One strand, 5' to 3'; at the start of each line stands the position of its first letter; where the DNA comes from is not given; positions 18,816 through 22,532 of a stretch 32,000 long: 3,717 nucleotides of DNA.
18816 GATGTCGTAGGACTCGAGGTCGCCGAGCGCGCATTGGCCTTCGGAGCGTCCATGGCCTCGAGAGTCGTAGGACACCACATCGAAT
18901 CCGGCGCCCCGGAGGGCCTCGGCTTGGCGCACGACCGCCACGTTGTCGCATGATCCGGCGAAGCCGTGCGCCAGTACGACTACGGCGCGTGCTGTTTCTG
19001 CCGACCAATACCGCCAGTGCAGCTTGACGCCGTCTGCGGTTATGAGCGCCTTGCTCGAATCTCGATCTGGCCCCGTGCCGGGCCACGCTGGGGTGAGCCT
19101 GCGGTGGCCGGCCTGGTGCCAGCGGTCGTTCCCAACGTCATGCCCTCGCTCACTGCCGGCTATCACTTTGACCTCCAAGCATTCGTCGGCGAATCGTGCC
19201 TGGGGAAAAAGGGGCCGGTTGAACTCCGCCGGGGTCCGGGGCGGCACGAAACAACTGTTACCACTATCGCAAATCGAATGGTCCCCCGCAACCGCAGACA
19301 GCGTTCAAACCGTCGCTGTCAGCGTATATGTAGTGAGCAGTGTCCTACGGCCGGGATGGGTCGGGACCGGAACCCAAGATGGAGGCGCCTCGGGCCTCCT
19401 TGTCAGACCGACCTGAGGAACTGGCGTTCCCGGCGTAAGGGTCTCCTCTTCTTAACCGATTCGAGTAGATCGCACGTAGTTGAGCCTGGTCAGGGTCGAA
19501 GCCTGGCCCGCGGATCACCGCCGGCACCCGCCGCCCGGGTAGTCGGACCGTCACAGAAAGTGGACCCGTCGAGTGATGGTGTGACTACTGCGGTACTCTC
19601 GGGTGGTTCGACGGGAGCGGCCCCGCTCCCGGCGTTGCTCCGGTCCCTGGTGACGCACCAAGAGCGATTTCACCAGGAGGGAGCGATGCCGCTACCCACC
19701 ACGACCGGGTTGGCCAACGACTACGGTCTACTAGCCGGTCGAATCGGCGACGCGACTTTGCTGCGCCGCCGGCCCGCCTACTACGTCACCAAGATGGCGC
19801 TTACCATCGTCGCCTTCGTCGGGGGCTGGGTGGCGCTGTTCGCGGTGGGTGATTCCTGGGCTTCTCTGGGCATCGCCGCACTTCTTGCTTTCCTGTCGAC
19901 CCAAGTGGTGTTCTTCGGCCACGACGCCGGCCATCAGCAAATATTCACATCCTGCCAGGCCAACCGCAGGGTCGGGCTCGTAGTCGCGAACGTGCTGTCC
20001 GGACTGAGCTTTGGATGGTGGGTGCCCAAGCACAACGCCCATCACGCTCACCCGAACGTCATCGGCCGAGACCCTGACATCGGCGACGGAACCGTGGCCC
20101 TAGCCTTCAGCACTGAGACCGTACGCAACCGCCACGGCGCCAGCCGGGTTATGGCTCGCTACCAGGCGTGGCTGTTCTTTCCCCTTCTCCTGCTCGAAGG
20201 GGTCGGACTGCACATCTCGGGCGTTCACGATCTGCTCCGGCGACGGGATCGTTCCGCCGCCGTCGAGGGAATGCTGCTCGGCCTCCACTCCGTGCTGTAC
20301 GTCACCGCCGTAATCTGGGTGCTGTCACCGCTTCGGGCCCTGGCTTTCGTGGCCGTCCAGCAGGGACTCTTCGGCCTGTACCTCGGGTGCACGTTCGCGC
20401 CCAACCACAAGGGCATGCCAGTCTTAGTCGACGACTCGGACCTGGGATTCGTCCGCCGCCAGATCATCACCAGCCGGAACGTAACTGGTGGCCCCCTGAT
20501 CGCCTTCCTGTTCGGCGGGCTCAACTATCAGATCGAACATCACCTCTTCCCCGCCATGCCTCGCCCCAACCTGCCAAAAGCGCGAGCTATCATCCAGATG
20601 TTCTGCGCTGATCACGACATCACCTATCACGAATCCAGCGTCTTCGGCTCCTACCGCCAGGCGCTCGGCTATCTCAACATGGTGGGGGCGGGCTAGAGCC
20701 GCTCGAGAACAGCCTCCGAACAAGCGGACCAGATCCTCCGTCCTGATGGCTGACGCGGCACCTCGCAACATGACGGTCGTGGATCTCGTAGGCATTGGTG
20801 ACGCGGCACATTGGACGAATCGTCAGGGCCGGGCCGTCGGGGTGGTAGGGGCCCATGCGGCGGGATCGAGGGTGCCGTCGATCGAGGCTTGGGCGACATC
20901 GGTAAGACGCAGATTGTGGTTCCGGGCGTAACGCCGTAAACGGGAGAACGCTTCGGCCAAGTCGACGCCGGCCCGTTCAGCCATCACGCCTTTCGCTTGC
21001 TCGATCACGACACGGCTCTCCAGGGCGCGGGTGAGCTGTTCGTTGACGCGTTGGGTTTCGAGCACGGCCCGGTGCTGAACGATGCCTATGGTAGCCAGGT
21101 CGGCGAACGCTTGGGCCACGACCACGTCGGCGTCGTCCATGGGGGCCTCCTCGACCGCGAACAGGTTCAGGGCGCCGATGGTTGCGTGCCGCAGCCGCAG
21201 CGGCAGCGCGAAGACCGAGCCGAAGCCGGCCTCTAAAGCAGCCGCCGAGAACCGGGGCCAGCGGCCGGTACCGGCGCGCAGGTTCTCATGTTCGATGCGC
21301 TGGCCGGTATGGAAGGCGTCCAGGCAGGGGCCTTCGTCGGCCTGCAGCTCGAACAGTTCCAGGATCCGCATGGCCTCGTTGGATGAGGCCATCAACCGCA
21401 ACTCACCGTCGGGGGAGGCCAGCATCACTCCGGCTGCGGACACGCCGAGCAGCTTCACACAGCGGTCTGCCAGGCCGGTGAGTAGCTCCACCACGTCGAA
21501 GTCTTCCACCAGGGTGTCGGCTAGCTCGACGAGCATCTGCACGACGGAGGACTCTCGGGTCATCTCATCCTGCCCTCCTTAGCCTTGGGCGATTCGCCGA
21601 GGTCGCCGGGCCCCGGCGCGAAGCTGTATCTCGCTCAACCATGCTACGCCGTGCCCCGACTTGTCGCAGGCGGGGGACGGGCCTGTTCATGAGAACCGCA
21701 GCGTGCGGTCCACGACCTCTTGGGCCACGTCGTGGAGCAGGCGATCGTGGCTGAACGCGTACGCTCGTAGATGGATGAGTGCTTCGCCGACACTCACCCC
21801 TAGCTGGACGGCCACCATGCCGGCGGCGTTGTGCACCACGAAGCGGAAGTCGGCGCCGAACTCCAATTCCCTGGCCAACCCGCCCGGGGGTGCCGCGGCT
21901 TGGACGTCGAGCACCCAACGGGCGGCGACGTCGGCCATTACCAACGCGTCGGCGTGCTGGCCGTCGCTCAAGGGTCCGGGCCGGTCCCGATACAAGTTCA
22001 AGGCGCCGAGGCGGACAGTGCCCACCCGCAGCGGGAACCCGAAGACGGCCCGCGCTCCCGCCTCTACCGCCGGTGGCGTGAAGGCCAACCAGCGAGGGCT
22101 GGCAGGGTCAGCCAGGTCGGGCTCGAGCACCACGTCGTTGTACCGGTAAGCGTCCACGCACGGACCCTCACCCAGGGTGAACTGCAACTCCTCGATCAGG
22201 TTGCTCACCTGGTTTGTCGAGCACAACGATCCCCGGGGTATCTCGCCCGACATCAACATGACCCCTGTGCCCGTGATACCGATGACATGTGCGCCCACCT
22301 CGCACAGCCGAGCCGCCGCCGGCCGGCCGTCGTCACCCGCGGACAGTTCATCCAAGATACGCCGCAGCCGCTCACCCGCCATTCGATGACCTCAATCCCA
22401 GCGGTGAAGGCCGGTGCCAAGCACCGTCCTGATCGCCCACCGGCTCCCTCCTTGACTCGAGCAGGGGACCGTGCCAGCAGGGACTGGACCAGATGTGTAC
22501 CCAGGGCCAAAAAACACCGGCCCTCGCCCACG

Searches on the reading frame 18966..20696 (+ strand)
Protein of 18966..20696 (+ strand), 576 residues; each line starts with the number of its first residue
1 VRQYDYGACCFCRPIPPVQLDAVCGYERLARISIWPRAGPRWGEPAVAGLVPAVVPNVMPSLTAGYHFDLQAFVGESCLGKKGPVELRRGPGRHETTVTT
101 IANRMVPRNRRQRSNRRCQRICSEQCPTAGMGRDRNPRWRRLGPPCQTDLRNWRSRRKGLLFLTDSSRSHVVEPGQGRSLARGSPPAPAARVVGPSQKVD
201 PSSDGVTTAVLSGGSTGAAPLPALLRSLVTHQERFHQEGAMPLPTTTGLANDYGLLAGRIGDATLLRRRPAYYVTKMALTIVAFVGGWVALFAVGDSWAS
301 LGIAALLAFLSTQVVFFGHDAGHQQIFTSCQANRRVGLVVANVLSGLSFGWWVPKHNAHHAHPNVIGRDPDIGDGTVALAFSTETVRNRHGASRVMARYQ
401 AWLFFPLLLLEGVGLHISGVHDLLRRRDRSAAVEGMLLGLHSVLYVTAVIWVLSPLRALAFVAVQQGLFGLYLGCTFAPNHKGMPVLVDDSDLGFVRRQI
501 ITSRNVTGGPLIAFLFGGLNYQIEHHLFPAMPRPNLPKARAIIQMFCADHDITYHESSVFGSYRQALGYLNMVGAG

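Call 69: search_protein_families(library=pfam, proteins=[window:18966-20696:+], max_evalue=0.001)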
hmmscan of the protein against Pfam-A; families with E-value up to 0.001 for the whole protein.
window:18966-20696:+ (576 aa): 1 family
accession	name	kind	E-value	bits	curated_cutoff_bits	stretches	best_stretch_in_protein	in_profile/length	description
PF00487.30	FA_desaturase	-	1.2e-36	127.2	29.7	1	297-557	2-252/253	Fatty acid desaturase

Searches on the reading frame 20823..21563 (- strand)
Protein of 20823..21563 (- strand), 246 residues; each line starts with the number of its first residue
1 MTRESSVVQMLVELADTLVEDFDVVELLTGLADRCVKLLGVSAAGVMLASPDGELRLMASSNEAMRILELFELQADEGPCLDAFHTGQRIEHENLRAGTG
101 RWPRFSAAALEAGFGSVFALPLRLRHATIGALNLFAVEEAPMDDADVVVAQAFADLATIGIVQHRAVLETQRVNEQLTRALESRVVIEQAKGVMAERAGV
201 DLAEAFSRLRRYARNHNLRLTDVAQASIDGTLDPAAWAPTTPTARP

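Call 69: search_protein_families(library=pfam, proteins=[window:20823-21563:-], max_evalue=0.001)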
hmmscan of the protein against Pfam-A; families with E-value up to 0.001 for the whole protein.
window:20823-21563:- (246 aa): 4 families
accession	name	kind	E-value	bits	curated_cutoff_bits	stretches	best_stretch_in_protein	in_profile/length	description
PF03861.19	ANTAR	-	1e-17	64.1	27.3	1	175-226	1-52/54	ANTAR domain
PF13185.12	GAF_2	-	1.4e-15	58.1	28.6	1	23-161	3-135/136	GAF domain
PF01590.32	GAF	-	4.2e-09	37.5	22.4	1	24-160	2-132/133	GAF domain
PF13492.12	GAF_3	-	4.8e-06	27.5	27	1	26-161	4-127/129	GAF domain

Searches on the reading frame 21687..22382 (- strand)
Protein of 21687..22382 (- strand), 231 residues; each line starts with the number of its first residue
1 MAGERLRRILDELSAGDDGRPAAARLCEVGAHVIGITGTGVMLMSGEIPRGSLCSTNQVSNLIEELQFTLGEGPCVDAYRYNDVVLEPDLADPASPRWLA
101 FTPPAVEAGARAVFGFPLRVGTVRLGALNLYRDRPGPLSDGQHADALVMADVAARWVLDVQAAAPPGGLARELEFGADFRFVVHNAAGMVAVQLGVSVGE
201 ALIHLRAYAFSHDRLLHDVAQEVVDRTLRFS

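Call 69: search_protein_families(library=pfam, proteins=[window:21687-22382:-], max_evalue=0.001)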
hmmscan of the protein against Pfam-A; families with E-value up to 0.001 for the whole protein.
window:21687-22382:- (231 aa): 3 families
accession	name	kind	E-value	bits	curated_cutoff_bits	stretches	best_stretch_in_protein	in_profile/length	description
PF13185.12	GAF_2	-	1.5e-06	28.9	28.6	1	52-143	34-120/136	GAF domain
PF03861.19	ANTAR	-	3.2e-05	24.1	27.3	1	181-224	11-54/54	ANTAR domain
PF01590.32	GAF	-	0.00034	21.6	22.4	1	63-151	44-127/133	GAF domain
